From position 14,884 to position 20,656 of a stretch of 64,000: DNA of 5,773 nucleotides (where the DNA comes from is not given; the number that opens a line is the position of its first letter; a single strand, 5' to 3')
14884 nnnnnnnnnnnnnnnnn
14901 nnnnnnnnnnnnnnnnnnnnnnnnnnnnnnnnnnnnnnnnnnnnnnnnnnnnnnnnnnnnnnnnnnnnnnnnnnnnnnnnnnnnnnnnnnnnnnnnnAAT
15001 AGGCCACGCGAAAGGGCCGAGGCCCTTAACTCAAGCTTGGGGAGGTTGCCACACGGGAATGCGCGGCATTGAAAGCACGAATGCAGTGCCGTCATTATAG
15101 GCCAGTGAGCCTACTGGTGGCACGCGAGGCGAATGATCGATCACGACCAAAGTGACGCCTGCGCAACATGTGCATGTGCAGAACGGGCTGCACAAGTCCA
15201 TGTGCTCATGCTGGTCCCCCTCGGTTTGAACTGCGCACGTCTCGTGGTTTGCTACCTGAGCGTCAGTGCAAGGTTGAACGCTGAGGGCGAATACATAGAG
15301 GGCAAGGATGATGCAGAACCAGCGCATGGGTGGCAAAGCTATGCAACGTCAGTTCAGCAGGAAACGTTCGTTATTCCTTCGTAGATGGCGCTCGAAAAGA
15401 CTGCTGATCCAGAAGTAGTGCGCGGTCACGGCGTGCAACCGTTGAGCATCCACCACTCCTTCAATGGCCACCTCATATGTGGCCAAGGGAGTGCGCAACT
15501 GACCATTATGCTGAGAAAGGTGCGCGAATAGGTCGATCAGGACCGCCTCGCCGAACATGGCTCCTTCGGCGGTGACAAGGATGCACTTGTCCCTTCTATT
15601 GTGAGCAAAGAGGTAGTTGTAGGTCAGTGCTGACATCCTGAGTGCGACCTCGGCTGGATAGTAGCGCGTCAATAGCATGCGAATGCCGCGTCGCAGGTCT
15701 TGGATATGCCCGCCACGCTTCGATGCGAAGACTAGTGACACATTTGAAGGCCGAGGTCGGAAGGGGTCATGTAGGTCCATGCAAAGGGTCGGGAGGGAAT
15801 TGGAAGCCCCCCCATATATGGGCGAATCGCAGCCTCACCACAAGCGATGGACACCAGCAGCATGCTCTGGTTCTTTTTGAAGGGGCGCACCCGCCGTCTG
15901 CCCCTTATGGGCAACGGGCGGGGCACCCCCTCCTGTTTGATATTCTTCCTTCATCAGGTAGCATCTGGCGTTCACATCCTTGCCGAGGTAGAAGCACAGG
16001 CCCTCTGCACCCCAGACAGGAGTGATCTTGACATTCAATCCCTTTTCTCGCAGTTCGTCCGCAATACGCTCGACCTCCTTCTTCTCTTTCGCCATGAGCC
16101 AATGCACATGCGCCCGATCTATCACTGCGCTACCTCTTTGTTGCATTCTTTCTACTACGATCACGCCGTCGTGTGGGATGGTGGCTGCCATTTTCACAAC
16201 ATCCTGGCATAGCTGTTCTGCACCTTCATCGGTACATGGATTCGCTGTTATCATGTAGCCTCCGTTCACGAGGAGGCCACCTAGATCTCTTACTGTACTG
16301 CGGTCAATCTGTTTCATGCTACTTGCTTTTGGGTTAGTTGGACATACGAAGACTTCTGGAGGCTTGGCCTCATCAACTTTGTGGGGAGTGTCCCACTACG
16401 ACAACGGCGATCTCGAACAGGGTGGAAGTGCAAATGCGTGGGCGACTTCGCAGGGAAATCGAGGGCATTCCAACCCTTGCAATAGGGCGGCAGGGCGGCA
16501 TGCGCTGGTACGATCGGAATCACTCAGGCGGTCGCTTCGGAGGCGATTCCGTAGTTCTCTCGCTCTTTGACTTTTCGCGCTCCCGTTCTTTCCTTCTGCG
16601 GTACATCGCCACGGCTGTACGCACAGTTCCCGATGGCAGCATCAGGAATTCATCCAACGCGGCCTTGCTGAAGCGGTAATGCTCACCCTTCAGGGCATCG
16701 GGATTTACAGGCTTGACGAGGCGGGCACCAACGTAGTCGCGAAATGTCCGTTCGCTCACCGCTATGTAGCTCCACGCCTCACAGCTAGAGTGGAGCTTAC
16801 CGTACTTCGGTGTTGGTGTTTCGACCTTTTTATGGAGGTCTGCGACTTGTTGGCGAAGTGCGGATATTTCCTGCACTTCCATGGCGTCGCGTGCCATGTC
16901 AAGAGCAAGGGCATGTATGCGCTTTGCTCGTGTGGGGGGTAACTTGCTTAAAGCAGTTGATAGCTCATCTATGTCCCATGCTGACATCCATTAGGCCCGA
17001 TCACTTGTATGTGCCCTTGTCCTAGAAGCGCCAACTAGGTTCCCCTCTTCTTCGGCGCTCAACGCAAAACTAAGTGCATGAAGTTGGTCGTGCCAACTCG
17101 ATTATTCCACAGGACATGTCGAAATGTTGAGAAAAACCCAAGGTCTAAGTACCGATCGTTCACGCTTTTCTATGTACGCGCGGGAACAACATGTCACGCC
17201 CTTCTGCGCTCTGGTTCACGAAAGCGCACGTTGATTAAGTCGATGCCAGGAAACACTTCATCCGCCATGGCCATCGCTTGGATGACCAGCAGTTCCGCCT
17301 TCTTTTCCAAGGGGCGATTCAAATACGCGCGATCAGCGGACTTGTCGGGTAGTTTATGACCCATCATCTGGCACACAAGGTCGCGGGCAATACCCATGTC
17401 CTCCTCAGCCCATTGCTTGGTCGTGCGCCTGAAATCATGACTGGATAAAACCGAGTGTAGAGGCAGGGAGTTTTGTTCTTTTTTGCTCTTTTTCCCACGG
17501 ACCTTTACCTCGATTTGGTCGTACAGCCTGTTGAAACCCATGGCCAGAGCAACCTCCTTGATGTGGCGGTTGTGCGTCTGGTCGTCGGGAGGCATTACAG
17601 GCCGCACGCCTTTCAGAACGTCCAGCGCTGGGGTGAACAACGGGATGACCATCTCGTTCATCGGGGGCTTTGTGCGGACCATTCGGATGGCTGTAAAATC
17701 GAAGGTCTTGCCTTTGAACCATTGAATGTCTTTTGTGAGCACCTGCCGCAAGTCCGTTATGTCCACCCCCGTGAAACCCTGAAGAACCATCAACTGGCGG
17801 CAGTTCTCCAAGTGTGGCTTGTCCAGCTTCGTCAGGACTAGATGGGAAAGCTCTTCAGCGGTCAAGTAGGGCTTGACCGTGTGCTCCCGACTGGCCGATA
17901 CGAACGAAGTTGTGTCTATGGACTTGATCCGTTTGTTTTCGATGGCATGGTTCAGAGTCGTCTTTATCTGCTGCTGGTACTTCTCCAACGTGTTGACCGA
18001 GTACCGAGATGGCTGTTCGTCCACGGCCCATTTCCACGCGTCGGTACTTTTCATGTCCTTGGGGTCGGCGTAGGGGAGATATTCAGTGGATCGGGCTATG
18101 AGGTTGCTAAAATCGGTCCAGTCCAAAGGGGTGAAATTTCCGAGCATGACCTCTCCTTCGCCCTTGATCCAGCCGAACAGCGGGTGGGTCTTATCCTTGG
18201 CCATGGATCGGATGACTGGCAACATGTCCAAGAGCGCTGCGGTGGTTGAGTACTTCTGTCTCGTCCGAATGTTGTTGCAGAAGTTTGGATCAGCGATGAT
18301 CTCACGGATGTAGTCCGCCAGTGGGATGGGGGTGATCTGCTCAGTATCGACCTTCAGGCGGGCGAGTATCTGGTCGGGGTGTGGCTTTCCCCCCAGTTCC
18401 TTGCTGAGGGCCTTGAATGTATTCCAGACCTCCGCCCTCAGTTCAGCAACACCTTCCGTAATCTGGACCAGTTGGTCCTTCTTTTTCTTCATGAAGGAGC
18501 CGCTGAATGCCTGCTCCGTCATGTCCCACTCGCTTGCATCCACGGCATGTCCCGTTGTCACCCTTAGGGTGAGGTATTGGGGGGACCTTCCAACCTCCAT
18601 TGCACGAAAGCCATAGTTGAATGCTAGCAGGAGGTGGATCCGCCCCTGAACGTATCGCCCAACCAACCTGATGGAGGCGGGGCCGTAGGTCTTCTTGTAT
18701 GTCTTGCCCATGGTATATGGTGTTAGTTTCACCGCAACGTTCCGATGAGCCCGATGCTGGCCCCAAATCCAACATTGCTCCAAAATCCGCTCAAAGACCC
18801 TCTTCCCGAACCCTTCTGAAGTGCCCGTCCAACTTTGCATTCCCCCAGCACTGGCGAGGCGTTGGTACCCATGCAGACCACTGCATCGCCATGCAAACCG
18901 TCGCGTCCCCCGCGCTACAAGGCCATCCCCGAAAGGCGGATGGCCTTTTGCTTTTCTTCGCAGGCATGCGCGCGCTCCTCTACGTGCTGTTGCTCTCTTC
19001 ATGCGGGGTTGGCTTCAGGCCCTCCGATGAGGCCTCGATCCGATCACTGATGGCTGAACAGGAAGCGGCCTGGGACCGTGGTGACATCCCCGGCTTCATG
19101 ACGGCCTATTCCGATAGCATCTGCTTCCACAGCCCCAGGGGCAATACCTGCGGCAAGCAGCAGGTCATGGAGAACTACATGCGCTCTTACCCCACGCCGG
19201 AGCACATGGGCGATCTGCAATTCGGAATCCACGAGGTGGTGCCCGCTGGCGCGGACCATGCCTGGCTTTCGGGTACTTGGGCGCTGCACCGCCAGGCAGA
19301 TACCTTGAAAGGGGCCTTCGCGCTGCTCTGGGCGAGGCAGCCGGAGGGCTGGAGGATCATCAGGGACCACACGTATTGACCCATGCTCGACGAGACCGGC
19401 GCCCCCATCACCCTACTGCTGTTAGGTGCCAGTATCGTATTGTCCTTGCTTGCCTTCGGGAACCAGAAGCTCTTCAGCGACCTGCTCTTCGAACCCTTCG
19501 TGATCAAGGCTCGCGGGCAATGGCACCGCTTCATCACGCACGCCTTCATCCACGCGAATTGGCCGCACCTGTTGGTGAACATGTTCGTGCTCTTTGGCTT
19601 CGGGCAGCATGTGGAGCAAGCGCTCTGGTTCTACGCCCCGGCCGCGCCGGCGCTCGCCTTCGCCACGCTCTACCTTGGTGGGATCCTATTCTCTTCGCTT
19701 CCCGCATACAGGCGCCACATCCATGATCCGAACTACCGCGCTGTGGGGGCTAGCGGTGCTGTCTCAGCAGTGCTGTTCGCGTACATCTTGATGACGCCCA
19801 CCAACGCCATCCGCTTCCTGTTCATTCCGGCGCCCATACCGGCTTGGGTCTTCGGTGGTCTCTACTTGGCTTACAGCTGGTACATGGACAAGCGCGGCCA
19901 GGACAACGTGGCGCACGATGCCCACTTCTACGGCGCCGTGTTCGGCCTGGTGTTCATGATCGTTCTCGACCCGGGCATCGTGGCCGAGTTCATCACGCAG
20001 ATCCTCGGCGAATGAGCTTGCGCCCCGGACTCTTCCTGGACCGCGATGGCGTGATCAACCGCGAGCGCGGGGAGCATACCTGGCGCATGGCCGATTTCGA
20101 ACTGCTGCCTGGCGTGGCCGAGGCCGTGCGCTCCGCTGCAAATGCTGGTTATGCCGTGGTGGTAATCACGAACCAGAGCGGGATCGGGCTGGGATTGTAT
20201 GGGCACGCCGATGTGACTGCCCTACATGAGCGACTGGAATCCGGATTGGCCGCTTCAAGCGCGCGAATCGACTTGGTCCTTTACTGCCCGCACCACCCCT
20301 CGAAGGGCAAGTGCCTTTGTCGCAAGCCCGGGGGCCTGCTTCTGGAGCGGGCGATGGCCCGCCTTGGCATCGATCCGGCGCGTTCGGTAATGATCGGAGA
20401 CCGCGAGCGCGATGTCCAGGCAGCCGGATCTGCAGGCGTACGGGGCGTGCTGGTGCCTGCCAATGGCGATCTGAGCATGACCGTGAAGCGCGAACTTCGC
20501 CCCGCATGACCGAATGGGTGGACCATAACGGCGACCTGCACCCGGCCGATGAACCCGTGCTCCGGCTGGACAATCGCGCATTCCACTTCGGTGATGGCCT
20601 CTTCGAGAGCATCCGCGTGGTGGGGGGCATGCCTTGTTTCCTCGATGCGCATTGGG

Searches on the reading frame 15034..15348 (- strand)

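Call 61: search_protein_families(library=pfam, proteins=[window:15034-15348:-], max_evalue=0.001)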
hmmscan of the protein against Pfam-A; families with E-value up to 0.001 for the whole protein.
window:15034-15348:- (105 aa): 1 family
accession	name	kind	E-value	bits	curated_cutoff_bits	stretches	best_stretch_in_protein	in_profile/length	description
PF20365.3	DUF6660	-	1.7e-11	44.9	27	1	8-67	1-63/102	Family of unknown function (DUF6660)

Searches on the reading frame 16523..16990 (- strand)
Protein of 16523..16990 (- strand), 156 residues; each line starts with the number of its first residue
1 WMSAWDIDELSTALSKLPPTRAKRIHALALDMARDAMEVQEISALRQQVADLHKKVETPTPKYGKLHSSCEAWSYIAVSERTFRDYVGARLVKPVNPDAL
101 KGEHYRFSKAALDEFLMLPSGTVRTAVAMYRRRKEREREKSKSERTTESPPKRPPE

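Call 61: search_protein_families(library=pfam, proteins=[window:16523-16990:-], max_evalue=0.001)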
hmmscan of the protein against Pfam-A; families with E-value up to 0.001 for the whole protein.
window:16523-16990:- (156 aa): 1 family
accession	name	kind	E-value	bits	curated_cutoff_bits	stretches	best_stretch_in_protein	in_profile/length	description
PF12728.13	HTH_17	-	0.00045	20.8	27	0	74-116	9-47/51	Helix-turn-helix domain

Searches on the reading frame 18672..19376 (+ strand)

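Call 46: search_protein_families(library=pfam, proteins=[window:18672-19376:+], max_evalue=0.01)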
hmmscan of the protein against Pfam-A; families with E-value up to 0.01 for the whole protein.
window:18672-19376:+ (235 aa): 2 families
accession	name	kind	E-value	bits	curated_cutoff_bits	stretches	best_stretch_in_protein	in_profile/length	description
PF14534.12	DUF4440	-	1.2e-10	42.3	25.2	1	123-229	1-107/107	Domain of unknown function (DUF4440)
PF12680.13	SnoaL_2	-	3e-06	28.2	27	1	132-205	6-75/102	SnoaL-like domain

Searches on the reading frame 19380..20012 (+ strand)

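Call 46: search_protein_families(library=pfam, proteins=[window:19380-20012:+], max_evalue=0.01)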
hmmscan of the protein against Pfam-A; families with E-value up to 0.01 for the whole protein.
window:19380-20012:+ (211 aa): 1 family
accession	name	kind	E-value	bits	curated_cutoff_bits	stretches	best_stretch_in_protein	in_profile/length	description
PF01694.28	Rhomboid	-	1.6e-23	83.9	22.6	1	45-196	1-140/143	Rhomboid domain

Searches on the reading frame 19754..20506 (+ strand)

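Call 46: search_protein_families(library=pfam, proteins=[window:19754-20506:+], max_evalue=0.01)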
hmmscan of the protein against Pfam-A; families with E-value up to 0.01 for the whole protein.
window:19754-20506:+ (251 aa): 6 families
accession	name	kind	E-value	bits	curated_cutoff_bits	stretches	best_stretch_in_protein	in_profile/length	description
PF13242.12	Hydrolase_like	-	1.4e-13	51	22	1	189-235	2-49/75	HAD-hyrolase-like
PF00702.32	Hydrolase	-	3.8e-10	40.9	26.4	1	96-228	78-191/191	haloacid dehalogenase-like hydrolase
PF13419.12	HAD_2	-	6.1e-09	36.7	23.8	1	190-233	134-177/178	Haloacid dehalogenase-like hydrolase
PF08645.17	PNK3P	-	2.1e-05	24.7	22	1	105-216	16-125/161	Polynucleotide kinase 3 phosphatase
PF12710.13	HAD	-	2.3e-05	25.3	27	1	76-224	44-188/189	haloacid dehalogenase-like hydrolase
PF13344.12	Hydrolase_6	-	0.00069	20.1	27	1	94-143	2-41/101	Haloacid dehalogenase-like hydrolase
